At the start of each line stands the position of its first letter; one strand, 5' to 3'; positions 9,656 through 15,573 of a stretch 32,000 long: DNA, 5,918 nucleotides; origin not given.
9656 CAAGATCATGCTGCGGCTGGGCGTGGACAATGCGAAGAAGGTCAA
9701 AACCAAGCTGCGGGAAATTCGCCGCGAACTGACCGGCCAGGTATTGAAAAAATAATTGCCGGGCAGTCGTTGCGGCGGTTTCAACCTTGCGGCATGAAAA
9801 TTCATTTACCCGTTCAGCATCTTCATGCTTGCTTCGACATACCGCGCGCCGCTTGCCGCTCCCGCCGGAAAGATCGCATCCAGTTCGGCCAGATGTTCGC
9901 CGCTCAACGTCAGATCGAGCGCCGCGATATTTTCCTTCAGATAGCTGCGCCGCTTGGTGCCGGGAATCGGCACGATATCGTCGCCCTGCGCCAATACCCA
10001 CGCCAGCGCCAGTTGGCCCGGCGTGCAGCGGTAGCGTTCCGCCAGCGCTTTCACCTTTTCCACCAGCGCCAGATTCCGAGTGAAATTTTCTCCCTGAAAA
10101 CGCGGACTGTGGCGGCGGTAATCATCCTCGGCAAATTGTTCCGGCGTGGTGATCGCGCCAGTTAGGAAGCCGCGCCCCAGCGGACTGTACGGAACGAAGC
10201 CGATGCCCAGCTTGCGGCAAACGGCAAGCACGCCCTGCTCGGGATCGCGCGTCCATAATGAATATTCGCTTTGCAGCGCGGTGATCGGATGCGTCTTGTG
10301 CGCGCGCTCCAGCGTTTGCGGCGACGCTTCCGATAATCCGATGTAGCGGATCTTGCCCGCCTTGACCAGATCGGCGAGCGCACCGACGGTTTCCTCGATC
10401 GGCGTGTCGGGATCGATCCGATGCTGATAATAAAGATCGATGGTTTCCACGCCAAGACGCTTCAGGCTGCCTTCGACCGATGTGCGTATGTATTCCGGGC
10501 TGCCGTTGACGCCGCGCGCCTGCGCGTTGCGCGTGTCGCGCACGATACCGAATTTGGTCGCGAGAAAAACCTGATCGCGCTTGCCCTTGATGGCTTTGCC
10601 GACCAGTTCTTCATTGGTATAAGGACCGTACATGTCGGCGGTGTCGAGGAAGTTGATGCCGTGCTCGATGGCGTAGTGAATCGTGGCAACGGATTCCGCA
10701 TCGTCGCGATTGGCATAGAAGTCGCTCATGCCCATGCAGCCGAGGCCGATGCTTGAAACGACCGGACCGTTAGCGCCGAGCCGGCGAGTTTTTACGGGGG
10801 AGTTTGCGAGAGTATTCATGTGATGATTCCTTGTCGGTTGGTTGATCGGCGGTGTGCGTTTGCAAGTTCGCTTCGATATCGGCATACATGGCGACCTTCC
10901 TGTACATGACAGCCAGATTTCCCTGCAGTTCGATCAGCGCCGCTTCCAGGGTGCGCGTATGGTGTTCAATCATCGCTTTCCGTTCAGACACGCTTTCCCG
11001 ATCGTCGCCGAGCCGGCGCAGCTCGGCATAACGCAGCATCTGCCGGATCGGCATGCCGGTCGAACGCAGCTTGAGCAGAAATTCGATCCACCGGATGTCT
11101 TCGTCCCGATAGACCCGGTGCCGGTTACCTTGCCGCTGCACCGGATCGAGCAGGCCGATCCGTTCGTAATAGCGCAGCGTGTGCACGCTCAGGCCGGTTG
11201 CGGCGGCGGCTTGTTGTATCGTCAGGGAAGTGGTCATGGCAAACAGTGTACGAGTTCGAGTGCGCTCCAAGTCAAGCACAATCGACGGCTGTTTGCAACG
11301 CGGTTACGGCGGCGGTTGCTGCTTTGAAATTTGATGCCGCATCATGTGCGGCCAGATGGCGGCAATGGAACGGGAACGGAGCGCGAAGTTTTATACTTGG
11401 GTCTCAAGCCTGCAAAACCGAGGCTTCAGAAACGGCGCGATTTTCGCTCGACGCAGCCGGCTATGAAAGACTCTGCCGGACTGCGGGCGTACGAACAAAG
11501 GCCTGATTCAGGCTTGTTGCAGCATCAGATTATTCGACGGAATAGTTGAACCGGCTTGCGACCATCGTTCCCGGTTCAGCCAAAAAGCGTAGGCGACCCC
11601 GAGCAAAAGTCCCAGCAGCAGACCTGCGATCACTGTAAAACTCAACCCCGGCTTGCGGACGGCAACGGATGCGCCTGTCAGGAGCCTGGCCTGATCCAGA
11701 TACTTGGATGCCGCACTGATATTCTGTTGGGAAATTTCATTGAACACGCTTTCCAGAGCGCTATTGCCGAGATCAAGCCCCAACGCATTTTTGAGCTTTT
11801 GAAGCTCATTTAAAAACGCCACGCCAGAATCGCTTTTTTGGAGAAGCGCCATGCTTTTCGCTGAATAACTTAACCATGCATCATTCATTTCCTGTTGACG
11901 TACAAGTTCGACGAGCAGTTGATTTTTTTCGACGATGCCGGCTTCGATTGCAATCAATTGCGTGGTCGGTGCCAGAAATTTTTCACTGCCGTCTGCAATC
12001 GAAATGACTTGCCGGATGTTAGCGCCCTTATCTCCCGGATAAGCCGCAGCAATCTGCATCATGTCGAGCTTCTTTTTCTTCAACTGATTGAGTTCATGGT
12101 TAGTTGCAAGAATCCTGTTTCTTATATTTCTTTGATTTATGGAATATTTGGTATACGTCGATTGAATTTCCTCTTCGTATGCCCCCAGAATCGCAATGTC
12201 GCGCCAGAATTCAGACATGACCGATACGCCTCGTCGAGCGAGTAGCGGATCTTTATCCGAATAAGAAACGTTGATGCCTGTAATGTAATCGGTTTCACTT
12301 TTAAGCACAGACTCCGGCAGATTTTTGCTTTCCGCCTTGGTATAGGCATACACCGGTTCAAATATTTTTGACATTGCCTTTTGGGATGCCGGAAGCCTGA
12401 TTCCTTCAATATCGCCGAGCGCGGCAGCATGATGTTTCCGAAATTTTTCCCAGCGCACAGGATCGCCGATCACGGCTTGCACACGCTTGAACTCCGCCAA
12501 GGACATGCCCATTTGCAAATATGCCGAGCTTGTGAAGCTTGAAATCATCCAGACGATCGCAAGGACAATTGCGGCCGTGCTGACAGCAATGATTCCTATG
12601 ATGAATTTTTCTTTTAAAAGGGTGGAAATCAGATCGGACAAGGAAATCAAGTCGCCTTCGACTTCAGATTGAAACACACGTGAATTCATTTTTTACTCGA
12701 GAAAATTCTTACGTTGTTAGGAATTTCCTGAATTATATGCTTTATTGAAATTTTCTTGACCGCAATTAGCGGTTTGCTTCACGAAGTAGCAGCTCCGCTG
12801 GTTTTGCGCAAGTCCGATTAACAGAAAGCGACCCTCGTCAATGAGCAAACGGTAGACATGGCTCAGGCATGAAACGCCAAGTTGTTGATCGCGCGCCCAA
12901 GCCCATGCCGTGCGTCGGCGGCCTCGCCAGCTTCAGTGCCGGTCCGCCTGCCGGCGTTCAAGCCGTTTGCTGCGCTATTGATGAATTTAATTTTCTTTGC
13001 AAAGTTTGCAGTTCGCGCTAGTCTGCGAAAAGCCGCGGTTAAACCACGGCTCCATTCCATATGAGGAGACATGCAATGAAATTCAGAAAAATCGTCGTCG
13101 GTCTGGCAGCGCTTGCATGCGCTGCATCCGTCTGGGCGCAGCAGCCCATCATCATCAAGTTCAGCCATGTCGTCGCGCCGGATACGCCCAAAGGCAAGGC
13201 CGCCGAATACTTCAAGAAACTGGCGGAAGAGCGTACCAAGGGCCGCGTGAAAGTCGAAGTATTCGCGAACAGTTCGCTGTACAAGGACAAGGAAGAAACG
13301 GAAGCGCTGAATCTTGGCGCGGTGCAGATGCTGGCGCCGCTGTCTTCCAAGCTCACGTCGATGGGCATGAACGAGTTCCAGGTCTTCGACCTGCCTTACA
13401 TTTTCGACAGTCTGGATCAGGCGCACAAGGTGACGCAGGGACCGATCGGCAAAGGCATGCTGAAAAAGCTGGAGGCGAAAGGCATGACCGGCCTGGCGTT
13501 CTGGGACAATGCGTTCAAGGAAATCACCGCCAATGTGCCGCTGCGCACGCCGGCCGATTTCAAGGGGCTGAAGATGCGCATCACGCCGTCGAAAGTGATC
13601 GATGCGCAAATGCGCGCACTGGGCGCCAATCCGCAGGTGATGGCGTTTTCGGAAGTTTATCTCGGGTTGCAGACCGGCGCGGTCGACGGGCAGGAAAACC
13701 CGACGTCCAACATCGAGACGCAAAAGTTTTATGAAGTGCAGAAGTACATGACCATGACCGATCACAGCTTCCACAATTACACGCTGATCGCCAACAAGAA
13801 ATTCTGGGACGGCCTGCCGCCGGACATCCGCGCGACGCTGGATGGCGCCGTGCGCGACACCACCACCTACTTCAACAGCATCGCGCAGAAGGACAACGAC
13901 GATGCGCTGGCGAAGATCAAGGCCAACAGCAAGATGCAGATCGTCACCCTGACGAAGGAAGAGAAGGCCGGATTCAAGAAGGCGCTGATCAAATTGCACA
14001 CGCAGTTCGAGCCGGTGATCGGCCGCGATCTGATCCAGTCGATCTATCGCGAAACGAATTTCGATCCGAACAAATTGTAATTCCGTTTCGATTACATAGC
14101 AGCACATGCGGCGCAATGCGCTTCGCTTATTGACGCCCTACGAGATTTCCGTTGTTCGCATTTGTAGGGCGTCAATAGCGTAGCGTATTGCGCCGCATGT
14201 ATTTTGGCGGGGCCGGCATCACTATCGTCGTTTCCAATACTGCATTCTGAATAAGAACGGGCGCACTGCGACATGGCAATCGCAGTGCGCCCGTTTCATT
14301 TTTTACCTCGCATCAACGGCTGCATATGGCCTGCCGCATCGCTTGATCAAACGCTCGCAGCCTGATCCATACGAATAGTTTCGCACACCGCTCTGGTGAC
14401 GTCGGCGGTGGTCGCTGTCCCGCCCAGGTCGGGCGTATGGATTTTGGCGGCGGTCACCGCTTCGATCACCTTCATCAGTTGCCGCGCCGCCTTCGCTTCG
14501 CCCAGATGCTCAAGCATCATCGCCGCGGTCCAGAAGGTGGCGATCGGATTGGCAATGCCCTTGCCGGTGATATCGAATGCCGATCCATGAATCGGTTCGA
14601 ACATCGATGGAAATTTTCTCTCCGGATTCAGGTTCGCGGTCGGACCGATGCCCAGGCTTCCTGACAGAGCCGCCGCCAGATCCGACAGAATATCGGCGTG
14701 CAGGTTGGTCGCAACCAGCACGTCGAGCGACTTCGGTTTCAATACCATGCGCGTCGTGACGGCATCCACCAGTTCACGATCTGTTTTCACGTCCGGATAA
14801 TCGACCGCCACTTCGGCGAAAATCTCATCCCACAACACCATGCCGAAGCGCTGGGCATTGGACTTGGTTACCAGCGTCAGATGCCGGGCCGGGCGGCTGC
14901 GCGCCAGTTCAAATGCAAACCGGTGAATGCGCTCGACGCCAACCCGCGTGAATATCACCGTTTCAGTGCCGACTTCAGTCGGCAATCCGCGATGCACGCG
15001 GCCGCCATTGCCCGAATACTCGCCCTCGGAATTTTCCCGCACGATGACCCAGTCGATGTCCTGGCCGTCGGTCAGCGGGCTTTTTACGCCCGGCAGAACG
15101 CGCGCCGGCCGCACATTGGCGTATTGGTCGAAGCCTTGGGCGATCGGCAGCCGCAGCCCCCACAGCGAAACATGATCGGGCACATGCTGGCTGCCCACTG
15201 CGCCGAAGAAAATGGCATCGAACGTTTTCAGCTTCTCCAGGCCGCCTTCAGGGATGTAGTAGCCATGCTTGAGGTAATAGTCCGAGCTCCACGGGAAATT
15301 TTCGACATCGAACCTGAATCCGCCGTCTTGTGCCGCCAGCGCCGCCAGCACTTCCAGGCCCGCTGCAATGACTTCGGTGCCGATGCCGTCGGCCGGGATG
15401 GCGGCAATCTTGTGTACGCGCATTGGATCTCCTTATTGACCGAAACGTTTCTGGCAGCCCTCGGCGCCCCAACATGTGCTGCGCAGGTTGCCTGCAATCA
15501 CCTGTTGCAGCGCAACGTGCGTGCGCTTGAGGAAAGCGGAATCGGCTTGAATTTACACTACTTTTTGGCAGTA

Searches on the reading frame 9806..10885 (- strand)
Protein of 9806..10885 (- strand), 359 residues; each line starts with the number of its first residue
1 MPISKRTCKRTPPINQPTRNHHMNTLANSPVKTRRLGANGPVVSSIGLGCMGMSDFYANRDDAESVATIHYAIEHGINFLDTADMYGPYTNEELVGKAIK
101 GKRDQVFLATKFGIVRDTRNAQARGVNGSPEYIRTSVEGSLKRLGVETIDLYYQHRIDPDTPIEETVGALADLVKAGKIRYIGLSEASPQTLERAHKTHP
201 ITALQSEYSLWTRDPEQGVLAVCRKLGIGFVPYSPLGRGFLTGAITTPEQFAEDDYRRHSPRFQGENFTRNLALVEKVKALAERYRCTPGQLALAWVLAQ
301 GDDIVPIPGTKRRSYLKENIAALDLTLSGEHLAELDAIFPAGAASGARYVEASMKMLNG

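Call 13: search_protein_families(library=pfam, proteins=[window:9806-10885:-], max_evalue=0.001)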
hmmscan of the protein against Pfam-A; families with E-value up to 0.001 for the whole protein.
window:9806-10885:- (359 aa): 1 family
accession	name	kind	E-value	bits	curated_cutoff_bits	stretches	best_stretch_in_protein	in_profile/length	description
PF00248.27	Aldo_ket_red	-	1.8e-86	290.2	24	1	46-338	2-289/291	Aldo/keto reductase family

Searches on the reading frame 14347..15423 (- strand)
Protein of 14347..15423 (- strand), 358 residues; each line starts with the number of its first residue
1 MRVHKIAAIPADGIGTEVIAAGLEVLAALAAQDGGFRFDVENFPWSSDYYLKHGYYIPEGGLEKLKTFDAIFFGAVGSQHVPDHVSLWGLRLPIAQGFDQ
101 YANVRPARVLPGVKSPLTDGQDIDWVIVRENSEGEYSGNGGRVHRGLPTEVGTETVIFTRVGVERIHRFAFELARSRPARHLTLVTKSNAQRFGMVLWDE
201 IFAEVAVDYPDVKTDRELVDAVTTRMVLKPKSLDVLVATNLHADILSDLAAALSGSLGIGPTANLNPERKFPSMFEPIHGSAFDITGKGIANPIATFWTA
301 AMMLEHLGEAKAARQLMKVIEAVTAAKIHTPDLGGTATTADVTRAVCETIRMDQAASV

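Call 13: search_protein_families(library=pfam, proteins=[window:14347-15423:-], max_evalue=0.001)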
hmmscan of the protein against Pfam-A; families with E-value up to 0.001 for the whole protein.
window:14347-15423:- (358 aa): 1 family
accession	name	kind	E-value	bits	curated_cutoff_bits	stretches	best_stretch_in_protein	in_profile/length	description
PF00180.25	Iso_dh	-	4e-84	283.3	27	1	5-346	1-348/348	Isocitrate/isopropylmalate dehydrogenase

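Call 16: find_encoding_contigs(protein=window:14347-15423:-, flank=10000, max_places=10)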
Protein window:14347-15423:- (358 aa): 1 contig read that carries it; 1 place shown.
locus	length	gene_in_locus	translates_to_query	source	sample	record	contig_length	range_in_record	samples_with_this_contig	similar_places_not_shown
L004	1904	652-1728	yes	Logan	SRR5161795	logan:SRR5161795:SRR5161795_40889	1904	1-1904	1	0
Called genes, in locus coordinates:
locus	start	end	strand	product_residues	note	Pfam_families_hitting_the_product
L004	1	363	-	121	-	?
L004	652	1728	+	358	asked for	PF00180:Iso_dh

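Call 84: list_cluster_members(proteins=[window:14347-15423:-, window:29558-30913:-, window:9806-10885:-, window:3536-5047:+, window:5505-6968:+, window:8967-9755:+, window:11508-12689:-, window:18928-20226:+])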
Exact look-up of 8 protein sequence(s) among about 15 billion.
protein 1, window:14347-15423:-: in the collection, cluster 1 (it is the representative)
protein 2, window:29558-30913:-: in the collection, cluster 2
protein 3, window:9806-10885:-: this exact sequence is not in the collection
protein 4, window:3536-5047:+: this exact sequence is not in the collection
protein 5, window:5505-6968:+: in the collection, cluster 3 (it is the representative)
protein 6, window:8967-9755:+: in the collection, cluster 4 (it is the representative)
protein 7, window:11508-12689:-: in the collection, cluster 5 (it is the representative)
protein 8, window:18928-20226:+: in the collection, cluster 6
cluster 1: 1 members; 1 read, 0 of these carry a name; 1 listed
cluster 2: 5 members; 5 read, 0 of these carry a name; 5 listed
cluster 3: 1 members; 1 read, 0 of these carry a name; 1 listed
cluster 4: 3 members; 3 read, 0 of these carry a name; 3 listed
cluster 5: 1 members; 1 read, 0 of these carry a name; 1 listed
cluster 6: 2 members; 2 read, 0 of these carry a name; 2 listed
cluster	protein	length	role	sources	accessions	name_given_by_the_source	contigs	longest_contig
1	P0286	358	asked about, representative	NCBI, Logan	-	-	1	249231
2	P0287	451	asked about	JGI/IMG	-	-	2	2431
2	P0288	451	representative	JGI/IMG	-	-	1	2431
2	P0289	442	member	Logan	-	-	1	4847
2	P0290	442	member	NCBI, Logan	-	-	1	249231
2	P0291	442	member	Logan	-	-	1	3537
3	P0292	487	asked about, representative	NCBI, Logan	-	-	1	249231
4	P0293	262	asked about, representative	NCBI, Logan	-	-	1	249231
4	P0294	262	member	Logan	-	-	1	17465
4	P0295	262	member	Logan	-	-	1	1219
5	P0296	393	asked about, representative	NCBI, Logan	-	-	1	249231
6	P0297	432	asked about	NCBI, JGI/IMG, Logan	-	-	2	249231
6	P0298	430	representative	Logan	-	-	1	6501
